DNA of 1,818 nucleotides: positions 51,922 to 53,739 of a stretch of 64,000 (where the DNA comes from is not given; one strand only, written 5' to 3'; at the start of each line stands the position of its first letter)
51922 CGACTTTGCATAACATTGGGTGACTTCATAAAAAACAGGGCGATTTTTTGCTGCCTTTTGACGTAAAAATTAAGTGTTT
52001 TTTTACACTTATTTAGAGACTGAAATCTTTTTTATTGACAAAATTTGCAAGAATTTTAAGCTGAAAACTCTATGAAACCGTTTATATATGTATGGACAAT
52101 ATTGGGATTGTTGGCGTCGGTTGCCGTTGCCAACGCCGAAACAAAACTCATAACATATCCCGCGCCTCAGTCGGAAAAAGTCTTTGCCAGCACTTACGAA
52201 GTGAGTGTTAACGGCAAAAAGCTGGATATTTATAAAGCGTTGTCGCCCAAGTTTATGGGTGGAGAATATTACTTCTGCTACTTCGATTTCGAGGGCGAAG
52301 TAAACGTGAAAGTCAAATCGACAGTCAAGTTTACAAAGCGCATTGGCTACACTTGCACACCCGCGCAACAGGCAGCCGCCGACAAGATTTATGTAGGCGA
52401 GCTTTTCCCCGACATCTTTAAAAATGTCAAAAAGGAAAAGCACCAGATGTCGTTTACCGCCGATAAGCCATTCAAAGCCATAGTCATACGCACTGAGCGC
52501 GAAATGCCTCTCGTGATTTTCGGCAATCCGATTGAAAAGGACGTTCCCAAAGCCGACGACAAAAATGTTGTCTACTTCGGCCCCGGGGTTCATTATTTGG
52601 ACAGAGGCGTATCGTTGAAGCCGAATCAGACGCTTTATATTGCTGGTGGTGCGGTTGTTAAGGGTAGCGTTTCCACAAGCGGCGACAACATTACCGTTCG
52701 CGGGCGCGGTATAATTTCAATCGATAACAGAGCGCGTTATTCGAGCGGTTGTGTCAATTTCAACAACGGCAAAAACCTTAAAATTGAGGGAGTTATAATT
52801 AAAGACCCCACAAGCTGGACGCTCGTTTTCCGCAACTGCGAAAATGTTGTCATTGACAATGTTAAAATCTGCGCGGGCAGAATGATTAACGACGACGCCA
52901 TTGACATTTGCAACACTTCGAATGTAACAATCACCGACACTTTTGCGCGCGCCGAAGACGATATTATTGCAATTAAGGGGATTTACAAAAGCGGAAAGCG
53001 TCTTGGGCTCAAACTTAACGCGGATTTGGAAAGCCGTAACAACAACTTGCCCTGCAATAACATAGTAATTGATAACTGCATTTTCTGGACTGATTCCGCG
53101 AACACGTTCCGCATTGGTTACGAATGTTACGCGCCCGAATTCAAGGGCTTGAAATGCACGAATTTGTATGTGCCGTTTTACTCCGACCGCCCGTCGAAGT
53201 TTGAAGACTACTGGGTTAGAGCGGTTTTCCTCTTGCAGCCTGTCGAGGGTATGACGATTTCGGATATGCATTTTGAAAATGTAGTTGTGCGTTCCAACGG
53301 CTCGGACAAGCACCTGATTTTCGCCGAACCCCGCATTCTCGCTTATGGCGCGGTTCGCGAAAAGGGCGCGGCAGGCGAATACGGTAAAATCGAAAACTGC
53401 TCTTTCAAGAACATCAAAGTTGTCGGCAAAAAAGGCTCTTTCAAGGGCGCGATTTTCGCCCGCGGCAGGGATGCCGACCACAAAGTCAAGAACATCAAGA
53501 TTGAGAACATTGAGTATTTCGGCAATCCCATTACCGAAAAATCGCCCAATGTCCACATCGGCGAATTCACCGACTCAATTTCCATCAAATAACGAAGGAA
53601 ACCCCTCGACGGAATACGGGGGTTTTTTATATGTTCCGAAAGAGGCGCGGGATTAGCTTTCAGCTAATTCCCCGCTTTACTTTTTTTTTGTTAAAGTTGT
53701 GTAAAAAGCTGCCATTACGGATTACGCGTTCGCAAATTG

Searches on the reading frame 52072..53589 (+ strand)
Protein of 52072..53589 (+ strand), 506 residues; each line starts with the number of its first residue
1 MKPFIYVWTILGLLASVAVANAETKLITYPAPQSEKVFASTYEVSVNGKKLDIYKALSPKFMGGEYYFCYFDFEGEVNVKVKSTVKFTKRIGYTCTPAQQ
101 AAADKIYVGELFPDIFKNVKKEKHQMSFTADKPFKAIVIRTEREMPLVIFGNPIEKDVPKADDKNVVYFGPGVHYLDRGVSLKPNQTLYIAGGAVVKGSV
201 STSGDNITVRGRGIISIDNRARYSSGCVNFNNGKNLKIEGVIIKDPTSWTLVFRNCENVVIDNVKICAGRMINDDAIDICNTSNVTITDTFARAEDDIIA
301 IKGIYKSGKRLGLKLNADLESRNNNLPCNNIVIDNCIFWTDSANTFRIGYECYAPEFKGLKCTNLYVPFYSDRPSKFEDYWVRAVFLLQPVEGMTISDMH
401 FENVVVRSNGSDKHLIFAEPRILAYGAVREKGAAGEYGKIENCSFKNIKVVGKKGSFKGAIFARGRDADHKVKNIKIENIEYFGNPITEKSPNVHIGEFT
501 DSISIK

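Call 72: search_protein_families(library=pfam, proteins=[window:52072-53589:+])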
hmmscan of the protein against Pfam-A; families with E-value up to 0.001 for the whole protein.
window:52072-53589:+ (506 aa): 1 family
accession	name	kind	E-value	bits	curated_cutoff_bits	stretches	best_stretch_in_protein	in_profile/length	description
PF00295.23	Glyco_hydro_28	-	1.1e-10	41.6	22.9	1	219-302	85-169/324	Glycosyl hydrolases family 28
